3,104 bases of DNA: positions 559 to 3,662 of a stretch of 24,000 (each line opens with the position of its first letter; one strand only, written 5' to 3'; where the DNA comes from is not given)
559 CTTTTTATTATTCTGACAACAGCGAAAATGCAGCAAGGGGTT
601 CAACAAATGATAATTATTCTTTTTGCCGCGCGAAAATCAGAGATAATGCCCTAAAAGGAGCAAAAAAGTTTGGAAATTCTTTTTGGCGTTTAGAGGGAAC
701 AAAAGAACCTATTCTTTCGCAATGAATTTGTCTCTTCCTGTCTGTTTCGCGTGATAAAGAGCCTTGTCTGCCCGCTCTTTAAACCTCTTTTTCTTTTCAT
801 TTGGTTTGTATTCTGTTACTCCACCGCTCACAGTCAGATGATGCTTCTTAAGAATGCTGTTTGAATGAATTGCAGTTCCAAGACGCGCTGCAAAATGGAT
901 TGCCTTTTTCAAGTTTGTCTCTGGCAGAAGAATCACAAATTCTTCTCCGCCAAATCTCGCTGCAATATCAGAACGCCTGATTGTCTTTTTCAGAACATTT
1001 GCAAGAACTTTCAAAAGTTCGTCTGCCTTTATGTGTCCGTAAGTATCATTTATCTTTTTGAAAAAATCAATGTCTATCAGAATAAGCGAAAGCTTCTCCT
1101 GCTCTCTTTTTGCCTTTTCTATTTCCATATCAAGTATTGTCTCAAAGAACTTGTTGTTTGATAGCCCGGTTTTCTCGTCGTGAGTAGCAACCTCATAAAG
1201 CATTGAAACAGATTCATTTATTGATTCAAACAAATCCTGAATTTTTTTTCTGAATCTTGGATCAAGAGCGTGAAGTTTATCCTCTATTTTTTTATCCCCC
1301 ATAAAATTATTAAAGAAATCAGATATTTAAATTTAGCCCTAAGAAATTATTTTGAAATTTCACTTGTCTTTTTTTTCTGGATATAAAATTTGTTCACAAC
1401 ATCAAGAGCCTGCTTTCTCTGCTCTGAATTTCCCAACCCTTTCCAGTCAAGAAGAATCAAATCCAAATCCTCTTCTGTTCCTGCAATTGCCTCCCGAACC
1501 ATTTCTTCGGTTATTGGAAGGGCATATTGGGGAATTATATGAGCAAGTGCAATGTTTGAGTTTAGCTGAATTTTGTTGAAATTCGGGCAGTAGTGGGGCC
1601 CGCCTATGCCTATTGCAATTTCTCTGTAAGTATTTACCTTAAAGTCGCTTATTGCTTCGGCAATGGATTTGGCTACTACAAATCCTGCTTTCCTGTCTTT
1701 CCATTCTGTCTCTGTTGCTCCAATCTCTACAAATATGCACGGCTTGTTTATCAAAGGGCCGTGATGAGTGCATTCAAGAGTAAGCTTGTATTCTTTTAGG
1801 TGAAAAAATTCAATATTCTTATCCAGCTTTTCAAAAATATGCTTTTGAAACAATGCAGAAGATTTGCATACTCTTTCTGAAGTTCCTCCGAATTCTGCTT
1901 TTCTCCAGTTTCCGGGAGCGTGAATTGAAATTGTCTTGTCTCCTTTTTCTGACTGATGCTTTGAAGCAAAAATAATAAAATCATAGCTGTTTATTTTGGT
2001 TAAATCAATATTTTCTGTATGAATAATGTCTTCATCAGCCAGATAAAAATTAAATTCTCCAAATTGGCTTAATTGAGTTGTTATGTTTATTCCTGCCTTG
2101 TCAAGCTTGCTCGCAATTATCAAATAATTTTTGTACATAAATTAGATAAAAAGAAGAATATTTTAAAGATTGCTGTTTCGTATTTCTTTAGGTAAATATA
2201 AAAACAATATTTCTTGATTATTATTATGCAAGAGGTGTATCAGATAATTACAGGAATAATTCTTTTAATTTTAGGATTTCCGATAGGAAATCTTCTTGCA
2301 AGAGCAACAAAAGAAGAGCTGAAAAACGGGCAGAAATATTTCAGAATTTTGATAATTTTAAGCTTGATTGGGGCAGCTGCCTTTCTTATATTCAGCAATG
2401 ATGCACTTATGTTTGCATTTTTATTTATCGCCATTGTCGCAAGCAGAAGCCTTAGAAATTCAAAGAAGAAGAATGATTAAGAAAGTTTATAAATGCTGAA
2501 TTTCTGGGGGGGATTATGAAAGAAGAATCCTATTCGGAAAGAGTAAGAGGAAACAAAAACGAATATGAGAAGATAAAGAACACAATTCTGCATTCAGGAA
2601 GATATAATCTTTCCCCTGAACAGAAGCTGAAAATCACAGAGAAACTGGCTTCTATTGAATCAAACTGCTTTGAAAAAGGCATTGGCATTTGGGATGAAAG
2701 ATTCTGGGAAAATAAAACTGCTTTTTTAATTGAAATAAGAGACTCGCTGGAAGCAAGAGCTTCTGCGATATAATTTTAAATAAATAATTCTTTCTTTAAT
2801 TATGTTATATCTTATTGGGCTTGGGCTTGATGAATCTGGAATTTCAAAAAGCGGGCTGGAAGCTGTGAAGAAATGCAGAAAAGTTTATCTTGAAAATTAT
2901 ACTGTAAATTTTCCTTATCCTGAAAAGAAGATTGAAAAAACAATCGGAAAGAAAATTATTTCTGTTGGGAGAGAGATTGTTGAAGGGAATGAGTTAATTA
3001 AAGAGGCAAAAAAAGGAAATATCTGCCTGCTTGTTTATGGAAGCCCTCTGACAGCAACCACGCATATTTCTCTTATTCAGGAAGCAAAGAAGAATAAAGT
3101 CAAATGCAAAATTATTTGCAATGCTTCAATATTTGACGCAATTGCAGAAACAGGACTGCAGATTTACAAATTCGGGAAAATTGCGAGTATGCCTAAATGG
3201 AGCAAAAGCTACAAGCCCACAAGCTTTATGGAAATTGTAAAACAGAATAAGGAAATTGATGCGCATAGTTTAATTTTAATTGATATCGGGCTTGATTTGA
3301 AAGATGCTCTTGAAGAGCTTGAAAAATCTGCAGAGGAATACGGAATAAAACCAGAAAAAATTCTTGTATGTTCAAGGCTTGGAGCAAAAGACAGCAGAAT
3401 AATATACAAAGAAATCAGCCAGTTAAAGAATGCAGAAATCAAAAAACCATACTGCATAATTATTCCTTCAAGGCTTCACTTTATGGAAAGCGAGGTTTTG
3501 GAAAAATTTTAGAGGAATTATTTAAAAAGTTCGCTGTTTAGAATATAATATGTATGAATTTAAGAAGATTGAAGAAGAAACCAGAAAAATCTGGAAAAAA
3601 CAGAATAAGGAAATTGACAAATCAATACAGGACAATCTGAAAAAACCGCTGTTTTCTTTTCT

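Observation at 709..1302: Sensor-less GGDEF cyclase with intact A-site and I-site in an otherwise archaeal gene neighbourhood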

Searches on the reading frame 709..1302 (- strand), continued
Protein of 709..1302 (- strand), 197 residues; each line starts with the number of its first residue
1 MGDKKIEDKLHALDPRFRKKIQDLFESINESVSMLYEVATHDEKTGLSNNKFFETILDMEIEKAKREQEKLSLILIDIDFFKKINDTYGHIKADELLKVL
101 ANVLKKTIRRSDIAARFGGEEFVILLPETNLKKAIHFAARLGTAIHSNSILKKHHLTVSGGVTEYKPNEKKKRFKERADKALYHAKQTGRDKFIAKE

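Call 50: find_encoding_contigs(protein=P0272, flank=10000, max_places=1)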
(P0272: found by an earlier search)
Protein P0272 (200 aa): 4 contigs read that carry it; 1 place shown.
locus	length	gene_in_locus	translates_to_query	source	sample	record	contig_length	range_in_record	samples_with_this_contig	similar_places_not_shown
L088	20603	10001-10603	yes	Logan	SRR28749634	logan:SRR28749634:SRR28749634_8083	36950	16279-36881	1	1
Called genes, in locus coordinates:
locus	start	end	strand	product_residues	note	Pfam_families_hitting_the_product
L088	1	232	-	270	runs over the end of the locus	PF00565:SNase, PF00932:LTD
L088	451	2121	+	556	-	PF03485:Arg_tRNA_synt_N, PF00750:tRNA-synt_1d, PF01921:tRNA-synt_1f (faint), PF05746:DALR_1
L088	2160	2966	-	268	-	PF01978:TrmB, PF11495:TrmB_EBD_N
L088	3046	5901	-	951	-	PF00133:tRNA-synt_1, PF09334:tRNA-synt_1g, PF08264:Anticodon_1, PF19302:DUF5915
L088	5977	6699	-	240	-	PF00590:TP_methylase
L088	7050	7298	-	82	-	-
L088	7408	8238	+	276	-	PF04414:tRNA_deacylase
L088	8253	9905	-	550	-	PF02554:CstA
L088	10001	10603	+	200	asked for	PF00990:GGDEF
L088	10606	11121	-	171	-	-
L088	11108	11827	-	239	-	PF13576:Pentapeptide_3 (faint), PF13599:Pentapeptide_4 (faint), PF00805:Pentapeptide (faint)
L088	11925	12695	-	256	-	-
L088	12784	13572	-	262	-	PF24034:DUF7343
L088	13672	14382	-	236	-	-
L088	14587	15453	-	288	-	-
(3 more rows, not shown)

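Call 51: find_encoding_contigs(protein=P0229, flank=8000, max_places=1)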
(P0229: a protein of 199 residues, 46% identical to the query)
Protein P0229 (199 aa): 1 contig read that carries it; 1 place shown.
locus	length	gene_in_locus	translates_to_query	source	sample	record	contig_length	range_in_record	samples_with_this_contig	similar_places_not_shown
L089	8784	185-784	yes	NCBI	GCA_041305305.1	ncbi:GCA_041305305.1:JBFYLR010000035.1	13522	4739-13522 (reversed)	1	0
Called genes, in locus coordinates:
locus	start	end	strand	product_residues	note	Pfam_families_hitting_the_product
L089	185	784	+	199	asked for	PF00990:GGDEF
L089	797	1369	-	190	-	PF28474:DUF8412, PF13376:OmdA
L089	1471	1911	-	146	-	PF13527:Acetyltransf_9 (faint), PF00583:Acetyltransf_1, PF13673:Acetyltransf_10, PF13508:Acetyltransf_7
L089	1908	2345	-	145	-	PF13420:Acetyltransf_4 (weak), PF00583:Acetyltransf_1, PF13302:Acetyltransf_3 (weak), PF13673:Acetyltransf_10, PF08445:FR47 (weak), PF13508:Acetyltransf_7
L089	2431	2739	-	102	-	PF01096:Zn_ribbon_TFIIS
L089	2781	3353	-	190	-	-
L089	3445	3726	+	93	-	-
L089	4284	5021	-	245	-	PF01135:PCMT, PF05175:MTS, PF01209:Ubie_methyltran, PF06325:PrmA, PF13489:Methyltransf_23, PF13847:Methyltransf_31, PF08241:Methyltransf_11, PF08242:Methyltransf_12, +4 more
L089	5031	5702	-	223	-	PF24460:DUF7575 (weak)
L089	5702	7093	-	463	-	PF07690:MFS_1, PF00083:Sugar_tr (weak), PF07690:MFS_1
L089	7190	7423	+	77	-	-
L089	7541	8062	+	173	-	-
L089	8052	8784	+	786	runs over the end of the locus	PF02359:CDC48_N, PF02933:CDC48_2, PF00004:AAA, PF05496:RuvB_N, PF07724:AAA_2 (weak), PF17862:AAA_lid_3, PF00004:AAA, PF17862:AAA_lid_3, +26 more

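Call 65: search_protein_families(library=padloc, proteins=[window:709-1302:-], max_evalue=0.01)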
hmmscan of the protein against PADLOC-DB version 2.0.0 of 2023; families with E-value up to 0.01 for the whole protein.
window:709-1302:- (197 aa): 0 families

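Call 66: find_encoding_contigs(protein=P0007, flank=8000, max_places=1)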
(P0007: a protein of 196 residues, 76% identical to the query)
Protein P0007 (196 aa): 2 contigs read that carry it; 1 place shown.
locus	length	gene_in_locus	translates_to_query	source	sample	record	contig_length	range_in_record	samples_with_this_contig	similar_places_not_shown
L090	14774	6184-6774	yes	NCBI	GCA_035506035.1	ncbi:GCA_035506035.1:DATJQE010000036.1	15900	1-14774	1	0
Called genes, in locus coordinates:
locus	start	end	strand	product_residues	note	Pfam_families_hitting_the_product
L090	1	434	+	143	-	PF13186:SPASM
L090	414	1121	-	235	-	PF00590:TP_methylase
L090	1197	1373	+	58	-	-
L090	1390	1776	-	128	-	-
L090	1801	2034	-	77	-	PF09834:DUF2061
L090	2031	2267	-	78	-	-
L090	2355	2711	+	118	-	-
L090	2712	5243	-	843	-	PF00690:Cation_ATPase_N, PF00122:E1-E2_ATPase, PF00702:Hydrolase, PF13246:Cation_ATPase, PF00689:Cation_ATPase_C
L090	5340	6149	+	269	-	PF04414:tRNA_deacylase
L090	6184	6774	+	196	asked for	PF00990:GGDEF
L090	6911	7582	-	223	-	PF01351:RNase_HII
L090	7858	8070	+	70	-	-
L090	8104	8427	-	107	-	-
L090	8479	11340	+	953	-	PF02463:SMC_N, PF13175:AAA_15 (weak), PF13476:AAA_23, PF13304:AAA_21 (weak)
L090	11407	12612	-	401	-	-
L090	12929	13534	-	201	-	PF00857:Isochorismatase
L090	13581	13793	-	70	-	-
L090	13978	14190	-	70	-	-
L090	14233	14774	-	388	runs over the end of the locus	PF01751:Toprim (faint), PF13662:Toprim_4, PF13155:Toprim_2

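Call 70: find_homologous_proteins(query=P0257, max_evalue=1e-10)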
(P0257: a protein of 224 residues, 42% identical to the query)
Query P0257 (224 aa): 2232 proteins with E <= 1e-10 among 2796 candidates; the best 120 are listed.
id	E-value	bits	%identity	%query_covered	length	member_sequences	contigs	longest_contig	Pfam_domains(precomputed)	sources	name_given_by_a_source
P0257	7.4e-136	468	100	100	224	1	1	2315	PF00990.27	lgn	-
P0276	6.1e-88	312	64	100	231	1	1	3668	PF00990.27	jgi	jgi:diguanylate cyclase (GGDEF)-like protein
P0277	6.6e-86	305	64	100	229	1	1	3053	PF00990.27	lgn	-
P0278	2.1e-47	179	49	78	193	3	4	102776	PF00990.27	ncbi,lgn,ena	-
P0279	5.8e-47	178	51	75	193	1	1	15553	PF00990.27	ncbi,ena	-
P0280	3.8e-46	175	49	78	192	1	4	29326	PF00990.27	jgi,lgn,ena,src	-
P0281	4.1e-46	175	47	78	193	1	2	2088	PF00990.27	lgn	-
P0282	9.3e-46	174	47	78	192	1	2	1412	PF00990.27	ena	-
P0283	1.4e-45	173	46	83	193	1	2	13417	PF00990.27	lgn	-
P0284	1.8e-45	173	47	80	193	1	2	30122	PF00990.27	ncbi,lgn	-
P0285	2.5e-45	172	49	78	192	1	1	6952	PF00990.27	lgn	-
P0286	6.8e-45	171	48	85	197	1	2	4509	PF00990.27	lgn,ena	-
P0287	2.2e-44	169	44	88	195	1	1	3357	PF00990.27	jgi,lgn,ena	-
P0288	2.8e-44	169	47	88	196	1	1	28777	PF00990.27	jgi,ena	-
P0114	7.6e-44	168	47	79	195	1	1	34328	PF22335.2,PF00990.27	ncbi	-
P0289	2.4e-43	166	43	80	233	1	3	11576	PF00990.27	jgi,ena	-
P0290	7.3e-43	164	44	87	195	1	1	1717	PF00990.27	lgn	-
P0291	7.7e-43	164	51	79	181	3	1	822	PF00990.27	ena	-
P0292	1.4e-42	163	45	85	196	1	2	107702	PF00990.27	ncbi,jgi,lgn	ncbi:MAG: GGDEF domain-containing protein [Candidatus Pacearchaeota archaeon]|jgi:diguanylate cyclas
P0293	2.4e-42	163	44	85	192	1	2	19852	PF00990.27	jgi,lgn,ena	-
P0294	1.5e-41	160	43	88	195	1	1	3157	PF00990.27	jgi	-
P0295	5.2e-41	158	43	87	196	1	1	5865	PF00990.27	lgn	-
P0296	5.9e-41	158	45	80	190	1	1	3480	PF22335.2,PF24898.3,PF00990.27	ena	-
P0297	7.1e-41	158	48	78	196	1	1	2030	PF00990.27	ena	-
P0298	1.2e-40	157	49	74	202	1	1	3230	PF00990.27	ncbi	-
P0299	1.3e-40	157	46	72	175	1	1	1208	PF00990.27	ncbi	-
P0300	1.8e-40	157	49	76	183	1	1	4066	PF22335.2,PF24898.3,PF00990.27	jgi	jgi:diguanylate cyclase (GGDEF)-like protein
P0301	2.1e-40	156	44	85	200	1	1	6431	PF00990.27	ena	-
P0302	6.0e-40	155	48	74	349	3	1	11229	PF20966.3,PF22335.2,PF00990.27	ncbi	-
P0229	1.3e-39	154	47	78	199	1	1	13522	PF00990.27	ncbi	-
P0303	2.4e-39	153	53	69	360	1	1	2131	PF00990.27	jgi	-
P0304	8.6e-38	148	51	68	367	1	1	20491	PF13185.13,PF01590.33,PF00990.27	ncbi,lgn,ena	-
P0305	4.7e-37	145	46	71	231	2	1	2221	PF00990.27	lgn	-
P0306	5.4e-37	145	48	68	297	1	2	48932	PF00990.27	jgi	jgi:diguanylate cyclase (GGDEF)-like protein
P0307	4.0e-36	142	46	68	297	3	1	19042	PF00990.27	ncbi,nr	ncbi:MAG: GGDEF domain-containing protein [Desulfuromonadaceae bacterium]|nr:GGDEF domain-containing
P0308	6.7e-36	142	48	68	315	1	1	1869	PF00990.27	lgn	-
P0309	9.6e-36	141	42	74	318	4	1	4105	PF08448.17,PF00990.27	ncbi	-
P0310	1.7e-35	140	46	68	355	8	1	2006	PF00990.27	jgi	jgi:diguanylate cyclase (GGDEF)-like protein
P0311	2.4e-35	140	46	71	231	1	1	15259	PF00990.27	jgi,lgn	-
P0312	2.7e-35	140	42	74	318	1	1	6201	PF08448.17,PF00990.27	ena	-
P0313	2.8e-35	140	42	74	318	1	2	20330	PF08448.17,PF00990.27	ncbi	-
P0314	3.0e-35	140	48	69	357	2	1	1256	PF00990.27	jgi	jgi:diguanylate cyclase (GGDEF)-like protein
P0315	3.9e-35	139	42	74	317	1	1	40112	PF08448.17,PF00990.27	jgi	-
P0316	5.5e-35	139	44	73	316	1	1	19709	PF00672.31,PF22335.2,PF18947.6,PF00990.27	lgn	-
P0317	6.0e-35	139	45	71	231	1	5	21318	PF00990.27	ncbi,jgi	-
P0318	7.4e-35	138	43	76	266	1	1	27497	PF00990.27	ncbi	-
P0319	1.6e-34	137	38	86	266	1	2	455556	PF00990.27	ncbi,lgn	-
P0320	1.7e-34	137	45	74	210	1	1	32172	PF00990.27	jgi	-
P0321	1.7e-34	137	38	86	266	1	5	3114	PF00990.27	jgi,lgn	-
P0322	1.9e-34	137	46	68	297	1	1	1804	PF00990.27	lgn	-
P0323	2.3e-34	137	43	71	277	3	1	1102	PF22335.2,PF00990.27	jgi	jgi:diguanylate cyclase (GGDEF)-like protein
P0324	2.3e-34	137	38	86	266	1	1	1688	PF00990.27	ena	-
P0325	2.6e-34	137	49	69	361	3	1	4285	PF13185.13,PF01590.33,PF00990.27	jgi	-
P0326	2.7e-34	136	38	86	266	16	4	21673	PF00990.27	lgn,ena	-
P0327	2.8e-34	136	43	70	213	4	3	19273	PF00990.27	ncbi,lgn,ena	-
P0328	3.0e-34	136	38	86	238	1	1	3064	PF00990.27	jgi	jgi:diguanylate cyclase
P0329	3.1e-34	136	38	86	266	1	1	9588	PF00990.27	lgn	-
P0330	3.2e-34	136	38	86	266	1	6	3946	PF00990.27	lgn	-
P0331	3.7e-34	136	46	69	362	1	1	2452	PF00990.27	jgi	jgi:diguanylate cyclase (GGDEF)-like protein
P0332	5.0e-34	136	42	75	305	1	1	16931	PF00990.27,PF00072.31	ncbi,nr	ncbi:MAG: diguanylate cyclase [Campylobacterota bacterium]|nr:diguanylate cyclase [Campylobacterota 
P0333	6.6e-34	135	42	76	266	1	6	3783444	PF00990.27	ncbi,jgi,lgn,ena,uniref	ncbi:diguanylate cyclase [Nitrosomonas sp. Is79A3]|uniref:diguanylate cyclase n=1 Tax=Nitrosomonas s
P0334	7.1e-34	135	45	70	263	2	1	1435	PF00990.27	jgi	-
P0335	9.0e-34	135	44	70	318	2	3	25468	PF00990.27,PF00072.31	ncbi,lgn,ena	-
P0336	9.4e-34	135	46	72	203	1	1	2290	PF00990.27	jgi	jgi:diguanylate cyclase (GGDEF)-like protein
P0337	9.6e-34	135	41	89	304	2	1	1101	PF00990.27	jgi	jgi:diguanylate cyclase (GGDEF)-like protein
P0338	1.0e-33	135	41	76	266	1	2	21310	PF00990.27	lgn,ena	-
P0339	1.2e-33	134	45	70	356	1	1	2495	PF00990.27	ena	-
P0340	1.3e-33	134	42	90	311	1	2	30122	PF00990.27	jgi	-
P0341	1.3e-33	134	45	70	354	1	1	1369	PF00990.27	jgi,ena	-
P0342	1.3e-33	134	45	70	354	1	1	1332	PF00990.27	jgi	-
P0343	1.4e-33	134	41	89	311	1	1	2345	PF00990.27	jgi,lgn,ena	-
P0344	1.5e-33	134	43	71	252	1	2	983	PF00990.27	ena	-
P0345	1.5e-33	134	44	71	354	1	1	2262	PF00990.27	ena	-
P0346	1.5e-33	134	45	70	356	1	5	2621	PF00990.27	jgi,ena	-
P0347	1.5e-33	134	45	70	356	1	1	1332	PF00990.27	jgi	-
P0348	1.6e-33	134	45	70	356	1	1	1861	PF00990.27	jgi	-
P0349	1.7e-33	134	44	70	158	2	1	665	PF00990.27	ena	-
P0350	1.7e-33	134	46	71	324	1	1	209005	PF00990.27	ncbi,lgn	-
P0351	1.7e-33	134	48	70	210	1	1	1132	PF00990.27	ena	-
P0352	1.8e-33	134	45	70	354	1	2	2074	PF00990.27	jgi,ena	-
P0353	1.8e-33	134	44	69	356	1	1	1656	PF00990.27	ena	-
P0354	1.9e-33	134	39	91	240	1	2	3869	PF00990.27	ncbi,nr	ncbi:MAG TPA: GGDEF domain-containing protein, partial [Burkholderiaceae bacterium]|nr:GGDEF domain-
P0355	2.1e-33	134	45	69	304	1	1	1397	PF00990.27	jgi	-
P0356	2.1e-33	134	45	74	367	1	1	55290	PF00990.27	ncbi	-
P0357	2.2e-33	133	43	71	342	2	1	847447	PF00990.27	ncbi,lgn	ncbi:MAG: diguanylate cyclase [Leptospiraceae bacterium]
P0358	2.2e-33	133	42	78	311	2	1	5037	PF00990.27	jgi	-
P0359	2.3e-33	133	38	86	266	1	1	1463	PF00990.27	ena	-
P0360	2.3e-33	133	45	69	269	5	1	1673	PF00990.27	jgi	jgi:diguanylate cyclase (GGDEF)-like protein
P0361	2.8e-33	133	45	75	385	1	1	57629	PF00990.27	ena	-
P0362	2.8e-33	133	44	76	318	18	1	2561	PF00990.27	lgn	-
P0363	3.1e-33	133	43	71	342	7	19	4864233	PF00990.27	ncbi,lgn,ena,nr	ncbi:MAG: GGDEF domain-containing protein [Leptospiraceae bacterium]|nr:GGDEF domain-containing prot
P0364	3.4e-33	133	45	71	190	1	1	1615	PF00990.27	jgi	jgi:diguanylate cyclase (GGDEF)-like protein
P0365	3.6e-33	133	45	74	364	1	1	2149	PF00990.27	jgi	-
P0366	3.7e-33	133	39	88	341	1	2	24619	PF00990.27,PF20975.3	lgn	-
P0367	4.1e-33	133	44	68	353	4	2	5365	PF00990.27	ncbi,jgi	jgi:diguanylate cyclase (GGDEF)-like protein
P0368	4.3e-33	133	40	87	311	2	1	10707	PF00990.27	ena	-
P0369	4.4e-33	132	48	70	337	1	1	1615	PF00990.27,PF20975.3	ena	-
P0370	4.5e-33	132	42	79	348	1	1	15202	PF13185.13,PF13492.13,PF00990.27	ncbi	-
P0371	4.6e-33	132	44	71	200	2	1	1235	PF00990.27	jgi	jgi:diguanylate cyclase (GGDEF)-like protein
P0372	5.0e-33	132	48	71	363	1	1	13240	PF00990.27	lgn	-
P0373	5.2e-33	132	41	89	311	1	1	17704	PF00990.27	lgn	-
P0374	5.7e-33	132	45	70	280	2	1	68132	PF00990.27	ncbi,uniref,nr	ncbi:GGDEF domain-containing protein [Neobacillus citreus]|uniref:GGDEF domain-containing protein n=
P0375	6.0e-33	132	46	71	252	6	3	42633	PF00990.27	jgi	jgi:diguanylate cyclase (GGDEF)-like protein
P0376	6.1e-33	132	36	86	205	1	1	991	PF00990.27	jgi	jgi:diguanylate cyclase (GGDEF)-like protein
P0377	6.3e-33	132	43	78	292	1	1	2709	PF00990.27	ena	-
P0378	6.4e-33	132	45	71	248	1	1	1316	PF00990.27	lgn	-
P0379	6.4e-33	132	42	76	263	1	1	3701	PF22335.2,PF00990.27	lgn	-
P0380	6.4e-33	132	42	68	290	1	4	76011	PF00990.27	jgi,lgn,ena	-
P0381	6.6e-33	132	45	73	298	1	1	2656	PF00498.32,PF16697.11,PF00990.27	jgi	jgi:diguanylate cyclase (GGDEF)-like protein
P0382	6.9e-33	132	38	86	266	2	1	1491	PF00990.27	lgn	-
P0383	6.9e-33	132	45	69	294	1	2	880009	PF00990.27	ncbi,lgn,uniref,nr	ncbi:GGDEF domain-containing protein [uncultured Shewanella sp.]|uniref:GGDEF domain-containing prot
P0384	6.9e-33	132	40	76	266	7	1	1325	PF00990.27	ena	-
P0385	7.0e-33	132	45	70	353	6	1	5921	PF00990.27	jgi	jgi:diguanylate cyclase (GGDEF)-like protein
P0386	7.0e-33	132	44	73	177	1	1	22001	PF00990.27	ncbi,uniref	ncbi:GGDEF domain-containing protein, partial [Methylocucumis oryzae]|uniref:GGDEF domain-containing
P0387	7.1e-33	132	47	70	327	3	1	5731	PF23198.2,PF00990.27,PF00072.31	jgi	jgi:diguanylate cyclase (GGDEF)-like protein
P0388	7.5e-33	132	42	76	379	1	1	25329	PF00990.27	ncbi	-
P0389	7.6e-33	132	45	70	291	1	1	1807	PF00990.27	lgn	-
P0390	8.1e-33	132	39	86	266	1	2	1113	PF00990.27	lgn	-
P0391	8.3e-33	132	46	71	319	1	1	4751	PF00990.27,PF00072.31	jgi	-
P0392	8.7e-33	132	39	92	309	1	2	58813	PF00990.27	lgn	-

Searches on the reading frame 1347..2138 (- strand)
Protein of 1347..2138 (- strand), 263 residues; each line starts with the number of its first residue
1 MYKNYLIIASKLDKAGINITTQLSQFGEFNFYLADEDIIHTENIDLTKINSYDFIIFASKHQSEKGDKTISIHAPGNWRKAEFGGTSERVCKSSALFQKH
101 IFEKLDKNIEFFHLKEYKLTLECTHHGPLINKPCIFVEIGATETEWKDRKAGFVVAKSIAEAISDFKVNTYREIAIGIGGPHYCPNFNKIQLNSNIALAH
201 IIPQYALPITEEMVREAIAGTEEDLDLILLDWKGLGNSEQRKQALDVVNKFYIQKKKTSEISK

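Call 4: search_protein_families(library=pfam, proteins=[window:1347-2138:-], max_evalue=0.01)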
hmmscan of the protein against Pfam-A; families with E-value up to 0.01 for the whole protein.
window:1347-2138:- (263 aa): 1 family
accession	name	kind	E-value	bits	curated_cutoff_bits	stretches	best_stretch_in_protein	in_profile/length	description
PF04414.18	tRNA_deacylase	-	1.1e-55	188.8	33.6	1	51-250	4-199/205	D-aminoacyl-tRNA deacylase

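Call 5: search_protein_families(library=ncbifam, proteins=[window:1347-2138:-], max_evalue=0.01)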
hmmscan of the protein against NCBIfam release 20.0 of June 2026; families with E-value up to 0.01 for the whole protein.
window:1347-2138:- (263 aa): 8 families
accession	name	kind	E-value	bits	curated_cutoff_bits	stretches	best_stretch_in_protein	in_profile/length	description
NF003072.0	PRK03995.1-4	equivalog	3e-56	190.9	272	1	11-254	25-267/271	D-aminoacyl-tRNA deacylase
NF003071.0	PRK03995.1-3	equivalog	2.5e-49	167.9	363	1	3-256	1-252/254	D-aminoacyl-tRNA deacylase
NF003074.0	PRK03995.1-6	equivalog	5.7e-41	140.6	481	1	51-251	70-265/272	D-aminoacyl-tRNA deacylase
NF011436.0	PRK14866.1-3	equivalog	1.6e-35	122.8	612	1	6-241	4-238/435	hypothetical protein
NF003073.0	PRK03995.1-5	equivalog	1.7e-32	112.7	562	1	53-262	87-290/297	D-aminoacyl-tRNA deacylase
NF011435.0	PRK14866.1-1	equivalog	1.7e-29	103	622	1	49-254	68-272/441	hypothetical protein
NF003070.0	PRK03995.1-1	equivalog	5.3e-24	85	352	1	30-253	23-232/237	D-aminoacyl-tRNA deacylase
NF011437.0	PRK14866.1-5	equivalog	8.3e-24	84.2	1107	1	22-208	39-223/524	hypothetical protein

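Call 65: search_protein_families(library=padloc, proteins=[window:1347-2138:-], max_evalue=0.01)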
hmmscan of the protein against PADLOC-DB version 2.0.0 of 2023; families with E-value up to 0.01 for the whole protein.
window:1347-2138:- (263 aa): 0 families

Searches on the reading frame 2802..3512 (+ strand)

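Call 4: search_protein_families(library=pfam, proteins=[window:2802-3512:+], max_evalue=0.01)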
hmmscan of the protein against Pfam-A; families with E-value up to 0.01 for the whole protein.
window:2802-3512:+ (236 aa): 1 family
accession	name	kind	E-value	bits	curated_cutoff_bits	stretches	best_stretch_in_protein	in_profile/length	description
PF00590.25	TP_methylase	-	1.3e-13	51.9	27.8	1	1-207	1-210/212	Tetrapyrrole (Corrin/Porphyrin) Methylases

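Call 73: search_protein_families(library=ncbifam, proteins=[window:2802-3512:+], max_evalue=1e-10)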
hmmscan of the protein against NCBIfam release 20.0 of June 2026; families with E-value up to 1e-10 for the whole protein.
window:2802-3512:+ (236 aa): 1 family
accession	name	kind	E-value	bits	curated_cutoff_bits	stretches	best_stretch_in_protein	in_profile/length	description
TIGR00522.1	dph5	equivalog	4.2e-58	196.7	114.3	1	1-236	1-254/258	diphthine synthase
